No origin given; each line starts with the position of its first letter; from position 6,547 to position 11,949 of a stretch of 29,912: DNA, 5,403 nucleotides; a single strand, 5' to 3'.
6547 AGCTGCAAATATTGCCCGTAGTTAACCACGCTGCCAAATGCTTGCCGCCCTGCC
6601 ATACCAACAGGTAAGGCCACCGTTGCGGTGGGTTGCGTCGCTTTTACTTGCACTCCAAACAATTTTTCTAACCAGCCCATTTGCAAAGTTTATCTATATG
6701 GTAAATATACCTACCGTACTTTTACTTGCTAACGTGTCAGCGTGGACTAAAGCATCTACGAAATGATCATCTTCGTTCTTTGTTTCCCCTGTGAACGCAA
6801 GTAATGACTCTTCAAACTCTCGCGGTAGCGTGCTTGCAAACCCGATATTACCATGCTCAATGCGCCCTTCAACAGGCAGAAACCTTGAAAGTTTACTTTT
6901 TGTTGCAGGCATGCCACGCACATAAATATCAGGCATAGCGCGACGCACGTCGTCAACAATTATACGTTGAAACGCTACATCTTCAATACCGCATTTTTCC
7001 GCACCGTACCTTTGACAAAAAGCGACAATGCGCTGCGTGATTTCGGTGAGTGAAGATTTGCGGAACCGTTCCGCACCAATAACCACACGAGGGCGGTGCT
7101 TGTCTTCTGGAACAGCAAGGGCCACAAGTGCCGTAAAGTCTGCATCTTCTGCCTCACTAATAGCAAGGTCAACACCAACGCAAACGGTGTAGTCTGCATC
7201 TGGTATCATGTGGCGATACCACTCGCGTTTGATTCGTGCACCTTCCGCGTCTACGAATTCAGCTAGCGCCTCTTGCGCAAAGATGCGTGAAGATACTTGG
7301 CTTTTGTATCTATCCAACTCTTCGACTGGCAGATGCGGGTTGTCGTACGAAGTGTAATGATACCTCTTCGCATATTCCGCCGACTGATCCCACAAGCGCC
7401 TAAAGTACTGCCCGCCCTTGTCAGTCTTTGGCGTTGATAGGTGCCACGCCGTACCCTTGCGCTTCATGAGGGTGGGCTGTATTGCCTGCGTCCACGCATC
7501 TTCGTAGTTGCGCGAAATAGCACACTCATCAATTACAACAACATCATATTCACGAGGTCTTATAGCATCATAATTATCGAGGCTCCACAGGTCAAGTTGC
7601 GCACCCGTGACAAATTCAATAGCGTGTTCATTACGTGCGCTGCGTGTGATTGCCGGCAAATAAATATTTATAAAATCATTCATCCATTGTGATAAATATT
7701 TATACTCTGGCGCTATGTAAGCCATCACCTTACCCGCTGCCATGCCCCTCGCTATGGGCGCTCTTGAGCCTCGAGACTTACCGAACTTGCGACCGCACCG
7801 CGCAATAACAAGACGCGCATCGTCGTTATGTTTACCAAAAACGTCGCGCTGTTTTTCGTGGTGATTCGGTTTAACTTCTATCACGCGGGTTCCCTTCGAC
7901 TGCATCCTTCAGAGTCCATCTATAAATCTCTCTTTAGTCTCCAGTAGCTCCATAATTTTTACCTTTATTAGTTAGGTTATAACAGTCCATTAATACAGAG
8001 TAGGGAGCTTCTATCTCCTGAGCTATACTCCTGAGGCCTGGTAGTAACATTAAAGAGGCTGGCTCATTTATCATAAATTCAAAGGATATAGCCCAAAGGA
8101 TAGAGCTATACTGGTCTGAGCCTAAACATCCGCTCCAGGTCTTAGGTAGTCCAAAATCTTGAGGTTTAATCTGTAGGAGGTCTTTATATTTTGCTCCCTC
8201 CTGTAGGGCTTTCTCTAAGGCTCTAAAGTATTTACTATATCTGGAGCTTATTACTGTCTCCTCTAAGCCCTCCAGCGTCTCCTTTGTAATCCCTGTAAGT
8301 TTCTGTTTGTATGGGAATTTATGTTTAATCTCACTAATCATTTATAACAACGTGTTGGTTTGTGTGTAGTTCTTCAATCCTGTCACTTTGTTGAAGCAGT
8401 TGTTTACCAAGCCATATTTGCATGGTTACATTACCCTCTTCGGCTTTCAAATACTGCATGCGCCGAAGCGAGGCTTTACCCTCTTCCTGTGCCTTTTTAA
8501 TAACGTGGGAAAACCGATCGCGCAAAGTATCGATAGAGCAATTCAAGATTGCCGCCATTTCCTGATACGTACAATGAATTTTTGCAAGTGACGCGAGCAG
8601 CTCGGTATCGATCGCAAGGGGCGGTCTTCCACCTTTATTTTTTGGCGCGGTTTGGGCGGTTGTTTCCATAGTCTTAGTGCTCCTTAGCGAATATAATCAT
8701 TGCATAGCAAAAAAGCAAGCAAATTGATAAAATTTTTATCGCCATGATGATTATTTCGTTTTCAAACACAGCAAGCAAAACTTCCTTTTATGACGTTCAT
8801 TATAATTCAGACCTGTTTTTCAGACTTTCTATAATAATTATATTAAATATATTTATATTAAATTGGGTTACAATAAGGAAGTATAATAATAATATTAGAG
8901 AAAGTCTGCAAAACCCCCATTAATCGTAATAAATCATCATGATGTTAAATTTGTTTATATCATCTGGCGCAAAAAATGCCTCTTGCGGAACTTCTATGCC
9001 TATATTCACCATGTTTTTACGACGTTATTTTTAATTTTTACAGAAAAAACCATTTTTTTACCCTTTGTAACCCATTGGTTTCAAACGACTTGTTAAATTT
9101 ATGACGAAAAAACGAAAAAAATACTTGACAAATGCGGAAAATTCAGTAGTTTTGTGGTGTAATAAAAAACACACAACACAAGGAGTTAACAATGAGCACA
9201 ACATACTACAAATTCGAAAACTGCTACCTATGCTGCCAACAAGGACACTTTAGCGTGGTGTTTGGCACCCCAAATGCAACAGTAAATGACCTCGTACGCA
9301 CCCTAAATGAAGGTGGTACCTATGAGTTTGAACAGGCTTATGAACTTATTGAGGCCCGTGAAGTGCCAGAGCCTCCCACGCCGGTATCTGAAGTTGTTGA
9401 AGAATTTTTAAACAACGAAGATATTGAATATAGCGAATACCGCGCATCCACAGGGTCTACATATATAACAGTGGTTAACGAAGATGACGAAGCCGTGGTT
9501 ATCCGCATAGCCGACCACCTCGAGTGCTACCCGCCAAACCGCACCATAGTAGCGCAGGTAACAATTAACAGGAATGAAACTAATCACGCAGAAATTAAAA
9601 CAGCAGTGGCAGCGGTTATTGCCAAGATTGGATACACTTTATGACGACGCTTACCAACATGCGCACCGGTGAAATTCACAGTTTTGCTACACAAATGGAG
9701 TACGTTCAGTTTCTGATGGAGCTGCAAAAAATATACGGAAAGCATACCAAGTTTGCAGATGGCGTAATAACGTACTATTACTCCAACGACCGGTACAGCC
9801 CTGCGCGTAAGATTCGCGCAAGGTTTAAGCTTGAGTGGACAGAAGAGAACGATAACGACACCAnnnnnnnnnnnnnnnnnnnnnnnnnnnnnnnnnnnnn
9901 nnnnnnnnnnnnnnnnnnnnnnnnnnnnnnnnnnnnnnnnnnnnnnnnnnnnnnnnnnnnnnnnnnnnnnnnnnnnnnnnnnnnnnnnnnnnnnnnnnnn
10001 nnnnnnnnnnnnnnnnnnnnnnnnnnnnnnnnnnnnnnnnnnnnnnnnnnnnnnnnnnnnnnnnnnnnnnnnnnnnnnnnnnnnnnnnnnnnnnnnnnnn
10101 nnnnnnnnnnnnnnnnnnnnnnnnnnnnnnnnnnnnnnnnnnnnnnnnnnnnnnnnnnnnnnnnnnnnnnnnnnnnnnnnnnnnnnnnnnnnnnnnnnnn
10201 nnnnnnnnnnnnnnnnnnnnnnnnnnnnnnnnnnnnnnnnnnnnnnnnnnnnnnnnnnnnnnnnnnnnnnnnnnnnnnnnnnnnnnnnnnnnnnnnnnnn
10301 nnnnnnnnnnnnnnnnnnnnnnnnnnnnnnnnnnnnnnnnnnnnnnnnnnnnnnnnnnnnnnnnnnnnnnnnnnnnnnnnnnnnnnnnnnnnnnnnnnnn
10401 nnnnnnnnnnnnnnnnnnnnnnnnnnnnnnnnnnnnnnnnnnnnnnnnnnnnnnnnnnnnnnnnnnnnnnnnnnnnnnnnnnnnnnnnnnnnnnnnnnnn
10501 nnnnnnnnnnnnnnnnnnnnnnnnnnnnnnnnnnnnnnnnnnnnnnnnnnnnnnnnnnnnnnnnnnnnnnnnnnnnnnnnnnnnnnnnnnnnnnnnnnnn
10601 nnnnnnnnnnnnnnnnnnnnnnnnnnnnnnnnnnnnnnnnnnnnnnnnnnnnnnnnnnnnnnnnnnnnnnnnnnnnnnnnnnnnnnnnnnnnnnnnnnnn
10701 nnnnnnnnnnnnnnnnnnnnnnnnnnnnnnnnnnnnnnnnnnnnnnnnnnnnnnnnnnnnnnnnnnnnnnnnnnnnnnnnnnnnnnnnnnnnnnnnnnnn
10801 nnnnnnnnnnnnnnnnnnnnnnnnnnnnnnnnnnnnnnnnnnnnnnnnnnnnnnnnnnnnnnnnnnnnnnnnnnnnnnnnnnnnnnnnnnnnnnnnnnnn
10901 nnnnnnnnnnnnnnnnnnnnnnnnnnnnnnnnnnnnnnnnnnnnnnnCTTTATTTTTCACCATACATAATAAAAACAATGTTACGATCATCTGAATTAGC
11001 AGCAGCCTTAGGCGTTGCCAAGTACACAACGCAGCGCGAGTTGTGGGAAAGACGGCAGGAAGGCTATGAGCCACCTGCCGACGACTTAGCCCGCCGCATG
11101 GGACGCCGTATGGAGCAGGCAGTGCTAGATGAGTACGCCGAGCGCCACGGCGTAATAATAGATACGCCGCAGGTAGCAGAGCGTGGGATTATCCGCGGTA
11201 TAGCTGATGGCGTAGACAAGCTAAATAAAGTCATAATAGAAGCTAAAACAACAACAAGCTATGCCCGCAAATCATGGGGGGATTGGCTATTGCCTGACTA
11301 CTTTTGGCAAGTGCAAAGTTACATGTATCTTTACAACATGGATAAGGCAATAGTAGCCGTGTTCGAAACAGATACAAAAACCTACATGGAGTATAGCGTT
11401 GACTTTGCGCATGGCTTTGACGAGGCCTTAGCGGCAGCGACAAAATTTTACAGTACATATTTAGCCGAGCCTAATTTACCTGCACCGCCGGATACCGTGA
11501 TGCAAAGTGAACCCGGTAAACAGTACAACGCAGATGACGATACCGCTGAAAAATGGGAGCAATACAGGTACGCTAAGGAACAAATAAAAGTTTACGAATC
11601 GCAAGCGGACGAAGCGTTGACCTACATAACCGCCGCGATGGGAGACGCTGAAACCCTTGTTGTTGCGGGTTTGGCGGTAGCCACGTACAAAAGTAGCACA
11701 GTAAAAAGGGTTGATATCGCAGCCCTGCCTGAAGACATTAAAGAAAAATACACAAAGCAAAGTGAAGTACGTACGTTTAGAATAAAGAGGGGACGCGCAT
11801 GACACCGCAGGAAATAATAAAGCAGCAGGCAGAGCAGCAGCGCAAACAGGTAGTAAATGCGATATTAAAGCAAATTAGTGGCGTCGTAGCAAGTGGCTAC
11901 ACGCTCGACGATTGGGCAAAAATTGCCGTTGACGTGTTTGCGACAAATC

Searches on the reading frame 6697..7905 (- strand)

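Call 27: search_protein_families(library=pfam, proteins=[window:6697-7905:-], max_evalue=0.01)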
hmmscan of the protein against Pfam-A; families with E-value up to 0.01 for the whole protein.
window:6697-7905:- (403 aa): 2 families
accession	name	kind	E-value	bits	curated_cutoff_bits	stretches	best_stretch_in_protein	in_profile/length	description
PF17289.8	Terminase_6C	-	2.8e-10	40.8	22.6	1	243-389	1-151/155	Terminase RNaseH-like domain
PF03237.21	Terminase_6N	-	2.3e-06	27.9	22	1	63-230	32-213/215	Terminase large subunit, T4likevirus-type, N-terminal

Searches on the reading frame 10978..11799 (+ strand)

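Call 28: search_protein_families(library=pfam, proteins=[window:10978-11799:+], max_evalue=0.01)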
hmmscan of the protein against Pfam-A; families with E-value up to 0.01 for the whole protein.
window:10978-11799:+ (274 aa): 1 family
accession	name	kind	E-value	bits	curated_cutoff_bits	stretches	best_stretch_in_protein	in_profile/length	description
PF09588.16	YqaJ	-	9.9e-10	39.3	22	1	4-118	12-146/150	YqaJ-like viral recombinase domain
